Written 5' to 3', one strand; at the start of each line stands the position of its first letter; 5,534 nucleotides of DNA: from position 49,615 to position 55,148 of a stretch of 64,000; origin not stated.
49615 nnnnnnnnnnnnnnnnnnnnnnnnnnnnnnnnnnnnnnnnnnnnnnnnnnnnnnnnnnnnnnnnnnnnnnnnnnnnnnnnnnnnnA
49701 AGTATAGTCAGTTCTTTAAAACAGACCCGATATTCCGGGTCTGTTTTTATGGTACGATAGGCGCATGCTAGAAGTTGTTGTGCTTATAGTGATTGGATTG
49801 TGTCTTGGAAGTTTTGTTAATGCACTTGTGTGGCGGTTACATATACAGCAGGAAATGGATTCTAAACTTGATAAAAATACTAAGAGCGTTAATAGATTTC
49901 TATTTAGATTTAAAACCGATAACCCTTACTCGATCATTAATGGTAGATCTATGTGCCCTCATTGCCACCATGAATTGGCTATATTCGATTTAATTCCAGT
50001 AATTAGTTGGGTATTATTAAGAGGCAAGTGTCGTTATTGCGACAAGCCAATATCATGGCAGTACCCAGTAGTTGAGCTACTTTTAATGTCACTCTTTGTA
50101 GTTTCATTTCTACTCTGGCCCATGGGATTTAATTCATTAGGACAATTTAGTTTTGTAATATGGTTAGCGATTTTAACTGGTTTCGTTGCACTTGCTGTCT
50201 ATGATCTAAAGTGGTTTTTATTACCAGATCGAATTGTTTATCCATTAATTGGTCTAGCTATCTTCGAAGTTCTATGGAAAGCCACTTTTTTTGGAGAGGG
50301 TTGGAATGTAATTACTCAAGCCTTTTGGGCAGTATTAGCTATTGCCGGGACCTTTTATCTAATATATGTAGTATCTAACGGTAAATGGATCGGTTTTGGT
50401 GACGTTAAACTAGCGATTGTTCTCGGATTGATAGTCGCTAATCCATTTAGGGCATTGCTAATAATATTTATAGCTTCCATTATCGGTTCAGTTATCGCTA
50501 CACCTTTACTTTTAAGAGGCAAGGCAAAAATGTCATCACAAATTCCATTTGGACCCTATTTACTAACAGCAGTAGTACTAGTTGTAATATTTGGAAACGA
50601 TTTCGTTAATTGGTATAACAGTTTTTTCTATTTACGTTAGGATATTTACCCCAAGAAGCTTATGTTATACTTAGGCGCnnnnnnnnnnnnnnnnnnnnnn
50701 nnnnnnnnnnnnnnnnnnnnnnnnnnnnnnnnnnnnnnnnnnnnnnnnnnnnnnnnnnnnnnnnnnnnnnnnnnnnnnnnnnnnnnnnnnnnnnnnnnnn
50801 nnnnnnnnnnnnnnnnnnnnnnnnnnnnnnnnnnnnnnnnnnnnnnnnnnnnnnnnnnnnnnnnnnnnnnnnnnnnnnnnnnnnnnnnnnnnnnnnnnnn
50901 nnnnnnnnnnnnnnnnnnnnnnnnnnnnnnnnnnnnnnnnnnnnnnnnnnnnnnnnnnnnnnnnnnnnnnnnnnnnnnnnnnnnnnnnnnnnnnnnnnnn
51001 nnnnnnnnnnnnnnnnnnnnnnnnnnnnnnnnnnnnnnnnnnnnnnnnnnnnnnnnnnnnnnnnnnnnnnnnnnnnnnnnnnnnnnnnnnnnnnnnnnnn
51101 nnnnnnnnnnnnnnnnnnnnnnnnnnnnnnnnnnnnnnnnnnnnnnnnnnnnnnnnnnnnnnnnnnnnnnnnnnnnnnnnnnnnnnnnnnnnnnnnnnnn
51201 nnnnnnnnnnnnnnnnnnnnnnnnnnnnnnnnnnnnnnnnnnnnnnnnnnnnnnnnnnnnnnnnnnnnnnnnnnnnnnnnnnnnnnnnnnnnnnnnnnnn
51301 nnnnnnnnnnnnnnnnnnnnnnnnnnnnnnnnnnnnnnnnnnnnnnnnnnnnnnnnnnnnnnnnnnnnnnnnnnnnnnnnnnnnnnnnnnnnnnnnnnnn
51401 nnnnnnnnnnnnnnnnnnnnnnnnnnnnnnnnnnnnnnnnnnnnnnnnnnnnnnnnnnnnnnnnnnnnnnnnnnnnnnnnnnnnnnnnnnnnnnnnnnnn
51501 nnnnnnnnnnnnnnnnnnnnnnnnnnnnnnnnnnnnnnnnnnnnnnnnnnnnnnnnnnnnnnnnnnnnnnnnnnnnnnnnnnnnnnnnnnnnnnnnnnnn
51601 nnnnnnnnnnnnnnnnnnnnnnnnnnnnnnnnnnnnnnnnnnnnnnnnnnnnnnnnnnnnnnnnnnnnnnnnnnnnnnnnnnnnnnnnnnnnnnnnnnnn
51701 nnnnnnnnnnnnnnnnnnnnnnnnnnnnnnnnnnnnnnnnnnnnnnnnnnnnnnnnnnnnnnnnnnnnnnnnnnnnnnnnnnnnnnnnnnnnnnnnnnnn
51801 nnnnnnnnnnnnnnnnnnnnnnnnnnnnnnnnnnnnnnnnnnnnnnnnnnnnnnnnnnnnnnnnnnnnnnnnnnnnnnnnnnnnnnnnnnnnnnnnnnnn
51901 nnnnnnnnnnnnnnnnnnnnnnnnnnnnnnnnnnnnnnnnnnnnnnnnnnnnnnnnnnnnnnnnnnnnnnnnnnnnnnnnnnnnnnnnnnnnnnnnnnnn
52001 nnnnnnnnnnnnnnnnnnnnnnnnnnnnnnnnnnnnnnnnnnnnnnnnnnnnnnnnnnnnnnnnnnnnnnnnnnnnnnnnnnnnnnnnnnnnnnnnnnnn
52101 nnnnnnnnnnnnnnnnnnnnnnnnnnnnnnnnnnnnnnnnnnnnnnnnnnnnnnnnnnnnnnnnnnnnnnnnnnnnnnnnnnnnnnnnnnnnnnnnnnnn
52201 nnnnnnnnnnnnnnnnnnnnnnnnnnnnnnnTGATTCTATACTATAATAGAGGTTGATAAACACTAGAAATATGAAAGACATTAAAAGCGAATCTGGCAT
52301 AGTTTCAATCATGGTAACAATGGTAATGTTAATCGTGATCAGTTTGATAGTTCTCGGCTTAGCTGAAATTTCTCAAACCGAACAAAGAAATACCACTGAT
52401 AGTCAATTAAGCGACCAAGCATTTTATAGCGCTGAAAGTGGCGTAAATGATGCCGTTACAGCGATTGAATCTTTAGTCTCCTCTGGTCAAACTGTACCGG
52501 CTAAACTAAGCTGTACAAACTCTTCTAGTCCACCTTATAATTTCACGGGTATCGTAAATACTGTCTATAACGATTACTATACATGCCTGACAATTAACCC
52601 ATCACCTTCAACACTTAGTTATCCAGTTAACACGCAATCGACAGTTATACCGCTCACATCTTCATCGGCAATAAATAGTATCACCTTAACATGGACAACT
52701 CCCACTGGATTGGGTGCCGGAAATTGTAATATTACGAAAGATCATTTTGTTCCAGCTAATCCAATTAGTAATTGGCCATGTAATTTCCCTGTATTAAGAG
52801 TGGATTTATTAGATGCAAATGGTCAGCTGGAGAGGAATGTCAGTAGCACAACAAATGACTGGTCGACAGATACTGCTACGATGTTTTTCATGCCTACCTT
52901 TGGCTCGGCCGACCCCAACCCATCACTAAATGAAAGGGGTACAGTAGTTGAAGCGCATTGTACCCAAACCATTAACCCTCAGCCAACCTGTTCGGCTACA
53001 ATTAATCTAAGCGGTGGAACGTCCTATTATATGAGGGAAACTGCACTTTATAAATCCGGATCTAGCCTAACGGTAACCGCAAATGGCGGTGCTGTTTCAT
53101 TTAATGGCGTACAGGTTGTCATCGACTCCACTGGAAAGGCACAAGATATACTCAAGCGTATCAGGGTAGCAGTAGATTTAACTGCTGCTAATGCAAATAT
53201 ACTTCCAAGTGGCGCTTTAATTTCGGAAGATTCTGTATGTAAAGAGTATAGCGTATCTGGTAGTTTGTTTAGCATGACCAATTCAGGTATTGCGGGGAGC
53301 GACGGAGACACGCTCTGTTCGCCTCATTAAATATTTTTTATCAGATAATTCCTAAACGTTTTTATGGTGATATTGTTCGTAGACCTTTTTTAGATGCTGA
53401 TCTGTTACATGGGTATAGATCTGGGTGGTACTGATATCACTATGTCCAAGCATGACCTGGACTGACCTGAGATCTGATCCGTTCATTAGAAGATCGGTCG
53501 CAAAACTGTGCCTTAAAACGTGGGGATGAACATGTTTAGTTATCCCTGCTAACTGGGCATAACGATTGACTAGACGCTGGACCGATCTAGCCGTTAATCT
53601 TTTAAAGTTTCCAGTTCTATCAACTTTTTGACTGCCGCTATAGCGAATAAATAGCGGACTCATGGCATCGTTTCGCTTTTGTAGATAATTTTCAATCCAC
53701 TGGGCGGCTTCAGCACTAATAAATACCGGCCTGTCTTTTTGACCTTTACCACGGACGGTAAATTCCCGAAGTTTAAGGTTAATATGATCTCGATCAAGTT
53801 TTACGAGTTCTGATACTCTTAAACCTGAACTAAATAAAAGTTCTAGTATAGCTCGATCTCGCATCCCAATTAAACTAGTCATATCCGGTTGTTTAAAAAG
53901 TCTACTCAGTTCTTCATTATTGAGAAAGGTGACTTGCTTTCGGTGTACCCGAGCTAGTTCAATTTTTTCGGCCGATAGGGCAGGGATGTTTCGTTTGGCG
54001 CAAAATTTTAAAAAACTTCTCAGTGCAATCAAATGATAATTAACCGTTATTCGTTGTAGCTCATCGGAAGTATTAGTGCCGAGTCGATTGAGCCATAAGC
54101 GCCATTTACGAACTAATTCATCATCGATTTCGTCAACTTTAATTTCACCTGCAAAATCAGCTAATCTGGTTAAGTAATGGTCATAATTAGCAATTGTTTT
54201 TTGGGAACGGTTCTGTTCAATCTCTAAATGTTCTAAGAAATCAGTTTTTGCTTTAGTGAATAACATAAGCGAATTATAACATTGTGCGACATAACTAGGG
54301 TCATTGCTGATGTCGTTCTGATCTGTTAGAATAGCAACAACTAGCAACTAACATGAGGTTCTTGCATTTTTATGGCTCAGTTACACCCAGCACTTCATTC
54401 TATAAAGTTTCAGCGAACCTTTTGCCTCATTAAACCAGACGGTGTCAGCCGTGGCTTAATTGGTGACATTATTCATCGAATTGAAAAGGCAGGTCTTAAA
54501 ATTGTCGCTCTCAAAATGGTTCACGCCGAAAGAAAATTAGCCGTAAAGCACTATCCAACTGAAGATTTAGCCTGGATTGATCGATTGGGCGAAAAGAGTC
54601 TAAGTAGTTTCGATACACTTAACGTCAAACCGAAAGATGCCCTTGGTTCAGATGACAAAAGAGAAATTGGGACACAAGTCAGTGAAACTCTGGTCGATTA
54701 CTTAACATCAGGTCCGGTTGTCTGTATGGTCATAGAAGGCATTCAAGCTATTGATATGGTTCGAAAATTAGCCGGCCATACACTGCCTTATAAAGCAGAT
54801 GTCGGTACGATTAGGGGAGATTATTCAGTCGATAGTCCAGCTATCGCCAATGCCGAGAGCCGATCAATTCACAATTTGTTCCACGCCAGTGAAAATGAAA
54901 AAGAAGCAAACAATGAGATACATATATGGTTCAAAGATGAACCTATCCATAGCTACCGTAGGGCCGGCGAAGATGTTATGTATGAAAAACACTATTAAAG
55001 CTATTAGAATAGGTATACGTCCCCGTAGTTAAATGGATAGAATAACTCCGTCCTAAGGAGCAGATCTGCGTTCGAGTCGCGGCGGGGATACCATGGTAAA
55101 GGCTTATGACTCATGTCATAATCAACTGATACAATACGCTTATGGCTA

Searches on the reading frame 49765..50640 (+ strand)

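Call 53: search_protein_families(library=ncbifam, max_evalue=0.001, proteins=[window:49765-50640:+])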
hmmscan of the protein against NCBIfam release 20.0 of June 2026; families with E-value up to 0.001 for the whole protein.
window:49765-50640:+ (291 aa): 0 families

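Call 54: search_protein_families(library=pfam, max_evalue=0.001, proteins=[window:49765-50640:+])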
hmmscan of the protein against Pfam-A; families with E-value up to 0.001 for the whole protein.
window:49765-50640:+ (291 aa): 2 families
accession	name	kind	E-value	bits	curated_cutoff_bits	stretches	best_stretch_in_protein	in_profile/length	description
PF06750.18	A24_N_bact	-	1.5e-29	102.4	23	1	9-116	1-82/84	Bacterial Peptidase A24 N-terminal domain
PF01478.23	Peptidase_A24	-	1.6e-11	45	26.5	1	135-245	2-103/104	Type IV leader peptidase family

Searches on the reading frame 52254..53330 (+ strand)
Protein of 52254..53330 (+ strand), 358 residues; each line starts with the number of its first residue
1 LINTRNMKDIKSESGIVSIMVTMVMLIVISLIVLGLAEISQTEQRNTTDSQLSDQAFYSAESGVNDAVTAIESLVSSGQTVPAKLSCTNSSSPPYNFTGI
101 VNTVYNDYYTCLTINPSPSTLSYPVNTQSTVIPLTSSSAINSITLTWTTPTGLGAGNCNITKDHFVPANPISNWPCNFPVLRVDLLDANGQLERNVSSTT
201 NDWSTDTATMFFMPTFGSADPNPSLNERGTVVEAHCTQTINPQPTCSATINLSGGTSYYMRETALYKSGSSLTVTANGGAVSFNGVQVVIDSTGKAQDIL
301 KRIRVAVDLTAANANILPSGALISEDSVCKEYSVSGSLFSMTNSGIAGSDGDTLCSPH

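Call 53: search_protein_families(library=ncbifam, max_evalue=0.001, proteins=[window:52254-53330:+])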
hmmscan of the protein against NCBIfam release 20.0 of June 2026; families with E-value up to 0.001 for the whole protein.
window:52254-53330:+ (358 aa): 0 families

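Call 54: search_protein_families(library=pfam, max_evalue=0.001, proteins=[window:52254-53330:+])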
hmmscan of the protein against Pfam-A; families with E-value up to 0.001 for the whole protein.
window:52254-53330:+ (358 aa): 1 family
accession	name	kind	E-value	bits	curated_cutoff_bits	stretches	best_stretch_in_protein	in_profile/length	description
PF14341.11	PilX_N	-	4.1e-07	30.3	25.5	1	14-65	1-51/51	PilX N-terminal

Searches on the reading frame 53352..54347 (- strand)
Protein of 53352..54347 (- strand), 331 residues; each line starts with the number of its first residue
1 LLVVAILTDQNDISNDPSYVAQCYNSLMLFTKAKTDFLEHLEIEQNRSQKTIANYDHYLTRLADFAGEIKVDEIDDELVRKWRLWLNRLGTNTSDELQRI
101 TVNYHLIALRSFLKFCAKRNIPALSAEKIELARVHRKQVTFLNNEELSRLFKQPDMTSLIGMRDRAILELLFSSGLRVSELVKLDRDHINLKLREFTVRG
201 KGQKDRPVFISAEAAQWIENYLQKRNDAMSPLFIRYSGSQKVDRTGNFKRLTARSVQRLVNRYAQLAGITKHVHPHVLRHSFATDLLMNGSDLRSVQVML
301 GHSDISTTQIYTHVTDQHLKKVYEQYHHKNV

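Call 53: search_protein_families(library=ncbifam, max_evalue=0.001, proteins=[window:53352-54347:-])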
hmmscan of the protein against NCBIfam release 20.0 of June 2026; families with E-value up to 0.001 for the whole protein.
window:53352-54347:- (331 aa): 12 families
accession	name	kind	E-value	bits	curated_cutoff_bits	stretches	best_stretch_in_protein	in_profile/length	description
TIGR02224.1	recomb_XerC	equivalog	5.9e-78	262.2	335.15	1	36-329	2-292/295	tyrosine recombinase XerC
TIGR02225.1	recomb_XerD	equivalog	6.6e-74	248.8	329.6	1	36-329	2-289/290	site-specific tyrosine recombinase XerD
NF001399.0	PRK00283.1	subfamily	4.1e-71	239.7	279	1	35-329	10-298/300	tyrosine recombinase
NF040815.2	recomb_XerA_Arch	equivalog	1.2e-70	238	220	1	36-323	2-263/263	site-specific tyrosine recombinase/integron integrase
NF002331.0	PRK01287.1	subfamily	1.1e-52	179.3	371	1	31-327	27-325/365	site-specific tyrosine recombinase XerC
TIGR02249.1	integrase_gron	subfamily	5.9e-38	131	265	2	244-322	228-308/315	integron integrase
NF003462.0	PRK05084.1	equivalog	1.9e-34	119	267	1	162-327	195-357/360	tyrosine recombinase XerS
NF011946.0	PRK15417.1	equivalog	8.6e-23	81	435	1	251-315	252-316/337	integron integrase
NF007370.0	PRK09870.1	subfamily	2.7e-13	50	221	1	135-327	6-192/200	tyrosine-type DNA invertase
NF007371.0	PRK09871.1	subfamily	1.4e-12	47.6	222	1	155-325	19-185/198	tyrosine-type DNA invertase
NF040693.1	recomb_GmtY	equivalog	1.5e-06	27.7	340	1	219-320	337-438/441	gamma-mobile-trio recombinase GmtY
NF041502.1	integrase_1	equivalog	2.8e-06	26.4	350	1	197-323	252-369/484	site-specific integrase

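Call 54: search_protein_families(library=pfam, max_evalue=0.001, proteins=[window:53352-54347:-])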
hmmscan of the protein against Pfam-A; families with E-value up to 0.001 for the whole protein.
window:53352-54347:- (331 aa): 4 families
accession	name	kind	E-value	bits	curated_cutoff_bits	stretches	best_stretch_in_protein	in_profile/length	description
PF00589.27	Phage_integrase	-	2e-44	151.8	27.1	1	141-318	2-172/172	Phage integrase family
PF02899.23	Phage_int_SAM_1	-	5.5e-12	46.2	22.3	1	36-119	3-82/83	Phage integrase, N-terminal SAM-like domain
PF13102.12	Phage_int_SAM_5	-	3.7e-08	34.1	22.3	1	43-121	13-87/98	Phage integrase SAM-like domain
PF13495.12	Phage_int_SAM_4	-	2e-05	25.3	27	0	37-87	5-54/85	Phage integrase, N-terminal SAM-like domain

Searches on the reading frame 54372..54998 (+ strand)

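Call 53: search_protein_families(library=ncbifam, max_evalue=0.001, proteins=[window:54372-54998:+])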
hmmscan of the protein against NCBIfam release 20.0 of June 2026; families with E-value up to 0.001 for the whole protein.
window:54372-54998:+ (208 aa): 6 families
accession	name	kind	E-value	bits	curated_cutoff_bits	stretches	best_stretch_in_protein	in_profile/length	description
NF011115.0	PRK14543.1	equivalog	2.3e-47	161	287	2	100-201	63-164/169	nucleoside-diphosphate kinase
NF001908.0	PRK00668.1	equivalog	1.9e-40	137.9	155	2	105-194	61-140/141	nucleoside-diphosphate kinase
NF011112.0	PRK14540.1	equivalog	1.3e-33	115.7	202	2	99-189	54-134/135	nucleoside-diphosphate kinase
NF011116.0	PRK14545.1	equivalog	7.6e-20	71.5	217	2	14-61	4-51/139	nucleoside-diphosphate kinase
NF011113.0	PRK14541.1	equivalog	8.9e-19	68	255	2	14-61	2-49/140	nucleoside-diphosphate kinase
NF011114.0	PRK14542.1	equivalog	4.8e-18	65.2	250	2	14-56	2-44/137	nucleoside-diphosphate kinase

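Call 54: search_protein_families(library=pfam, max_evalue=0.001, proteins=[window:54372-54998:+])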
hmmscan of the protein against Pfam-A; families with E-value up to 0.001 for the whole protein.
window:54372-54998:+ (208 aa): 1 family
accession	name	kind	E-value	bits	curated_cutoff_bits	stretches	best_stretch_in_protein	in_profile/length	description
PF00334.24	NDK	-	1.3e-38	132.4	27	2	102-190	55-133/135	Nucleoside diphosphate kinase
